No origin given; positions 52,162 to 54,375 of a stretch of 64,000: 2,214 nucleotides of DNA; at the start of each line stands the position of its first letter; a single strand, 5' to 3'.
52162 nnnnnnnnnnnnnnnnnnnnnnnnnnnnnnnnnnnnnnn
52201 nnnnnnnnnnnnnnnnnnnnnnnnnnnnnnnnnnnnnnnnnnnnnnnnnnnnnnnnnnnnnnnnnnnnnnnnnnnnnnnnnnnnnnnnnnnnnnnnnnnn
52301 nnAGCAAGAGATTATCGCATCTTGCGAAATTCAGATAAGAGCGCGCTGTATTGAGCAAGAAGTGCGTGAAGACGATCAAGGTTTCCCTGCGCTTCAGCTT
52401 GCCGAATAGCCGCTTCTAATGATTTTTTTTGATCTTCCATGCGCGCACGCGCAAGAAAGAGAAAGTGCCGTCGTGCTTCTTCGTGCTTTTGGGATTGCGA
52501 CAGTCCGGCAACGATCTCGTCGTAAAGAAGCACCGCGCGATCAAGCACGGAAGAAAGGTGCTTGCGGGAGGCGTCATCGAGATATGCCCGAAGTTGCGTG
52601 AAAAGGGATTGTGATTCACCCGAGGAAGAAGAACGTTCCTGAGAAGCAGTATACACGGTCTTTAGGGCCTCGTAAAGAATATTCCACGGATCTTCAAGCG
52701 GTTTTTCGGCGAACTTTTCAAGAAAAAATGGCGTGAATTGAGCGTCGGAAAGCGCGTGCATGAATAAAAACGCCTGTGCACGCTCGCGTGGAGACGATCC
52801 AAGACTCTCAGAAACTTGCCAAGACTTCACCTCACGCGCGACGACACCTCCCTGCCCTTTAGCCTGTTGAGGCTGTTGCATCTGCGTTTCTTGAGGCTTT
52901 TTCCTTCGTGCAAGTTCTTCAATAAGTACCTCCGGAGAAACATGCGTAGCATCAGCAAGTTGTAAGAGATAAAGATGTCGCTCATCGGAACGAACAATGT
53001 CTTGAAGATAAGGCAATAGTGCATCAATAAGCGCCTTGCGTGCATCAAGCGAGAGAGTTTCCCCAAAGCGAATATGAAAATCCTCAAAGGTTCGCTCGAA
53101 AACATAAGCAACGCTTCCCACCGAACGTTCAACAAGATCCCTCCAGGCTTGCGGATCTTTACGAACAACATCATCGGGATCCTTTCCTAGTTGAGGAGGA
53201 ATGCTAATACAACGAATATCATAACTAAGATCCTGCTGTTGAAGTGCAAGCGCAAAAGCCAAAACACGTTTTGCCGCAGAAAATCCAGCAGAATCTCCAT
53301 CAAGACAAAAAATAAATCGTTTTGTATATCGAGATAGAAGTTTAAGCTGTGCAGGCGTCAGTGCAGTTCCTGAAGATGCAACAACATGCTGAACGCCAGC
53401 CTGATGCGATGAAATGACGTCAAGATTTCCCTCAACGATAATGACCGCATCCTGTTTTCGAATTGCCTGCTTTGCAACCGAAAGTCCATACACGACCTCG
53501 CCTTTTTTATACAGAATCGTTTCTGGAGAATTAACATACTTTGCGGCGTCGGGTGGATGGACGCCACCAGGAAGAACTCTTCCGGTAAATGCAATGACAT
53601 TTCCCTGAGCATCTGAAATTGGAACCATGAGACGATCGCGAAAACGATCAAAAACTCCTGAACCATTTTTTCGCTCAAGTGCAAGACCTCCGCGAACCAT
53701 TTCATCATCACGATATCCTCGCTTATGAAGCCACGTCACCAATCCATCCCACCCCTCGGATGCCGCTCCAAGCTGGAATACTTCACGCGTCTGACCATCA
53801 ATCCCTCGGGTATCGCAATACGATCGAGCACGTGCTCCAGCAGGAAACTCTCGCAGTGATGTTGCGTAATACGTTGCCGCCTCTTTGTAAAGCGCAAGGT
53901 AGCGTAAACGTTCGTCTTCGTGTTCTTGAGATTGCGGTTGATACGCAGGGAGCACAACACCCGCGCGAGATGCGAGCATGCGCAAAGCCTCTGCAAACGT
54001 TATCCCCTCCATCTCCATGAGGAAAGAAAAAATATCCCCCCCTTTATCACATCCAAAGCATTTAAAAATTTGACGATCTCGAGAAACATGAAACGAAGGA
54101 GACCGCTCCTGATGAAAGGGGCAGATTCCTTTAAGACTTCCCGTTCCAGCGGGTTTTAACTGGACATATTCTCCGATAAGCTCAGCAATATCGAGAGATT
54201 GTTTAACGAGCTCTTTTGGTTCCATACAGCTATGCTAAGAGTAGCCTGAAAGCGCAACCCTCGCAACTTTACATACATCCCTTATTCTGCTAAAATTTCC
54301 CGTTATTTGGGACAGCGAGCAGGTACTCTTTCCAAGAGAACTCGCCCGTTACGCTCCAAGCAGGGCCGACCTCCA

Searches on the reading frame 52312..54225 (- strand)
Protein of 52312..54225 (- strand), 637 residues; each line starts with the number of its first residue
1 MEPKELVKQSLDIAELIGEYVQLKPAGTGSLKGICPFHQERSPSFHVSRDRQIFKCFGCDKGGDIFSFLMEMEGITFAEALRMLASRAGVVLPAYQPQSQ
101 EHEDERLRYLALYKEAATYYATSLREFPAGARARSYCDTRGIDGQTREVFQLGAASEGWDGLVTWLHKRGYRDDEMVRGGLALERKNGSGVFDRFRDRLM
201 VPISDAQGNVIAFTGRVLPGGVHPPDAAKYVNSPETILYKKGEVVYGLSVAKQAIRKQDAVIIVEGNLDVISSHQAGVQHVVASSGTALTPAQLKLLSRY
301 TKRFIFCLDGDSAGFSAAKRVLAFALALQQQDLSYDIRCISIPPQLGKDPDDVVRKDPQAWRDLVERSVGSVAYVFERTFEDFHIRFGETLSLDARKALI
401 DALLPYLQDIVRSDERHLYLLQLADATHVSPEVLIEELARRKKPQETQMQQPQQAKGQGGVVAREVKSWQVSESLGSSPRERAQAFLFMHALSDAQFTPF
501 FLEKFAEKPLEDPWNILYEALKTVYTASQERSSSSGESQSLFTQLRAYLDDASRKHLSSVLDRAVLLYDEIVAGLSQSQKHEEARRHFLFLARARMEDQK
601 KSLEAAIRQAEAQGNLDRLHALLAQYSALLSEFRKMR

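Call 47: search_protein_families(library=pfam, proteins=[window:52312-54225:-], max_evalue=0.00001)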
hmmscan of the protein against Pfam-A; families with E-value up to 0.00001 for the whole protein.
window:52312-54225:- (637 aa): 5 families
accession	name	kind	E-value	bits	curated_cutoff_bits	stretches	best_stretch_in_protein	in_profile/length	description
PF08275.17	DNAG_N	-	7e-33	113.9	26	1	120-251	2-127/128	DNA primase catalytic core, N-terminal domain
PF01807.25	Zn_ribbon_DnaG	-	2.5e-30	104.6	24.9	1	6-93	8-94/98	CHC2 zinc finger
PF13155.12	Toprim_2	-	4.1e-19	69.2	22.1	1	262-353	1-87/88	Toprim-like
PF13662.12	Toprim_4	-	1.2e-15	57.9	25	1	260-325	2-73/85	Toprim domain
PF01751.28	Toprim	-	3e-12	47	23.1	1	261-326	2-81/96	Toprim domain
